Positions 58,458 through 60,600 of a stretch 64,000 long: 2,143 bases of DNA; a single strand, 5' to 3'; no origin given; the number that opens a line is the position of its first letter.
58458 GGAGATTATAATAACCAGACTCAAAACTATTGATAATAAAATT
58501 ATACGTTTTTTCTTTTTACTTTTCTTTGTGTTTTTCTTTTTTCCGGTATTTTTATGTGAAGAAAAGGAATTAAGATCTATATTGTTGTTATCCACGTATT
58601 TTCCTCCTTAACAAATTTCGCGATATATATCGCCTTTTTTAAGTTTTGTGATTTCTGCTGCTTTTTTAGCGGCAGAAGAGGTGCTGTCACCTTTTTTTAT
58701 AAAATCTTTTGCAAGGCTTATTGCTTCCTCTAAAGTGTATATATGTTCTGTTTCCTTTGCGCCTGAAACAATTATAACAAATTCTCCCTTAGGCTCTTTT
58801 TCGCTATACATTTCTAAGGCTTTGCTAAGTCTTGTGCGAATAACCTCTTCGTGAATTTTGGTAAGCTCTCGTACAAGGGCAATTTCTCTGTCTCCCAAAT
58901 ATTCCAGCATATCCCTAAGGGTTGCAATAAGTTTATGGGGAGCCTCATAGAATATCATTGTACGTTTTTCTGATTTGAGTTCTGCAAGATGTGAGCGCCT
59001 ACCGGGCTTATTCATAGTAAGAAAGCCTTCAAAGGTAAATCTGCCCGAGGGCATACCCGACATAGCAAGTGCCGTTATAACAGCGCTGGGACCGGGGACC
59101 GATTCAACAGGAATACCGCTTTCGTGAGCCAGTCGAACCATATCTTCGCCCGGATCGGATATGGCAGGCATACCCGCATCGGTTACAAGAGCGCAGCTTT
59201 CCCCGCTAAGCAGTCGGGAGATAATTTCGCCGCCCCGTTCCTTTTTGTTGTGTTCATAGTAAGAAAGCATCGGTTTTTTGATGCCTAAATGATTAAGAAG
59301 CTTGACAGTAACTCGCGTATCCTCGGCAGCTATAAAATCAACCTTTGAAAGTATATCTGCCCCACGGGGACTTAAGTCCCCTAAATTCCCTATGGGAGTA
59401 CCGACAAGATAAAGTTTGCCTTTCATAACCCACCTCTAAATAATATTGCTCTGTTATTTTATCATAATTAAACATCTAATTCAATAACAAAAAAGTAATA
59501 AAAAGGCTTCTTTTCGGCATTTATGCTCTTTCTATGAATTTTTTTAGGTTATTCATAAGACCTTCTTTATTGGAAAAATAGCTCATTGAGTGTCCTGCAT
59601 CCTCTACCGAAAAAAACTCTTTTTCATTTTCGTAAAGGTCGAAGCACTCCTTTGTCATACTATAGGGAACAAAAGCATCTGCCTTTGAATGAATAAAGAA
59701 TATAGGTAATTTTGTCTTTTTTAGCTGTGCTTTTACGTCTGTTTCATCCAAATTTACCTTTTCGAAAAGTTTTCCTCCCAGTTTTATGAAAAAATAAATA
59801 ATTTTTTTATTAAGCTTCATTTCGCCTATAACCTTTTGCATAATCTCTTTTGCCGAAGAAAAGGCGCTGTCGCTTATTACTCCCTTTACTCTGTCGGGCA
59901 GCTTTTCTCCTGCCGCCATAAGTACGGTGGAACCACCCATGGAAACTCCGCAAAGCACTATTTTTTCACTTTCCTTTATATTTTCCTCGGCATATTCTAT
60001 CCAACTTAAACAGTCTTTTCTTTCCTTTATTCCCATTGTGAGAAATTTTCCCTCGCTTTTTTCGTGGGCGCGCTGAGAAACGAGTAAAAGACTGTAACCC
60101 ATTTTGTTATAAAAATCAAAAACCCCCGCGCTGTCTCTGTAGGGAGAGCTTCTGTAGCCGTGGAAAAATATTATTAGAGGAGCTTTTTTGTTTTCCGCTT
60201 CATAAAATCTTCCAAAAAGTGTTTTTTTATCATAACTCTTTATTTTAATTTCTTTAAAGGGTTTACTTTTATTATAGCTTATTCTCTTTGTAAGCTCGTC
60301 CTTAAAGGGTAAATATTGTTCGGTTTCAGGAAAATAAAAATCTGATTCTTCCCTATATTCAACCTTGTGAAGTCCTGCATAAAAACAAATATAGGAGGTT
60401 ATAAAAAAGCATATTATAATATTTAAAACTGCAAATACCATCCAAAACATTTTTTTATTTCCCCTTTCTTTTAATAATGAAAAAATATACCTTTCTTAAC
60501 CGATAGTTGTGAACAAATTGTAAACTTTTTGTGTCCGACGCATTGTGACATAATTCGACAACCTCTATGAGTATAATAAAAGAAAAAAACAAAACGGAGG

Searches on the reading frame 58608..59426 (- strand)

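Call 105: search_protein_families(library=pfam, proteins=[window:58608-59426:-], max_evalue=0.00001)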
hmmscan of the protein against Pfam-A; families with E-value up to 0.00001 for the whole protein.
window:58608-59426:- (272 aa): 1 family
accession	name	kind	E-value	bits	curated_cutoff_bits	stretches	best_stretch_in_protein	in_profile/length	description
PF00590.25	TP_methylase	-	1.7e-34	120.1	27.8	1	4-202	1-210/212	Tetrapyrrole (Corrin/Porphyrin) Methylases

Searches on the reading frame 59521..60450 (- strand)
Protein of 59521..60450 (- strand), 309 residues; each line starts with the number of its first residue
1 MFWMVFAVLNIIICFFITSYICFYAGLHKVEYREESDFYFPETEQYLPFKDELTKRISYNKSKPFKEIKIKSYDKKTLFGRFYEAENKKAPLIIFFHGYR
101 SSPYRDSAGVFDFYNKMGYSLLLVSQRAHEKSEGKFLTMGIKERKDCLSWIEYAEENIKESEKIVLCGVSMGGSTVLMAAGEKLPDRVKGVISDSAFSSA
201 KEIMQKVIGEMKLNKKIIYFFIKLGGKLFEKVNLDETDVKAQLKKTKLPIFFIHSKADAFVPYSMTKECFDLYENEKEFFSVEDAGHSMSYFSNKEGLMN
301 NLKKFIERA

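Call 105: search_protein_families(library=pfam, proteins=[window:59521-60450:-], max_evalue=0.00001)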
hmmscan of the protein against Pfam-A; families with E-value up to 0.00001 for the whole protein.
window:59521-60450:- (309 aa): 5 families
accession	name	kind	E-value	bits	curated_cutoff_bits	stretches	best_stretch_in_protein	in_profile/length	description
PF12146.15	Hydrolase_4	-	2.6e-12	47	27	1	91-213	5-125/239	Serine aminopeptidase, S33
PF00561.26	Abhydrolase_1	-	9.1e-11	42.3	25.8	1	91-201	1-107/245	alpha/beta hydrolase fold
PF00326.27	Peptidase_S9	-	3.9e-09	36.8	22.6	1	139-308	40-208/213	Prolyl oligopeptidase family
PF02129.25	Peptidase_S15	-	1.6e-08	35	23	1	86-202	15-134/262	X-Pro dipeptidyl-peptidase (S15 family)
PF02230.22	Abhydrolase_2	-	2.5e-08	34.5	23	0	244-307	152-214/217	Phospholipase/Carboxylesterase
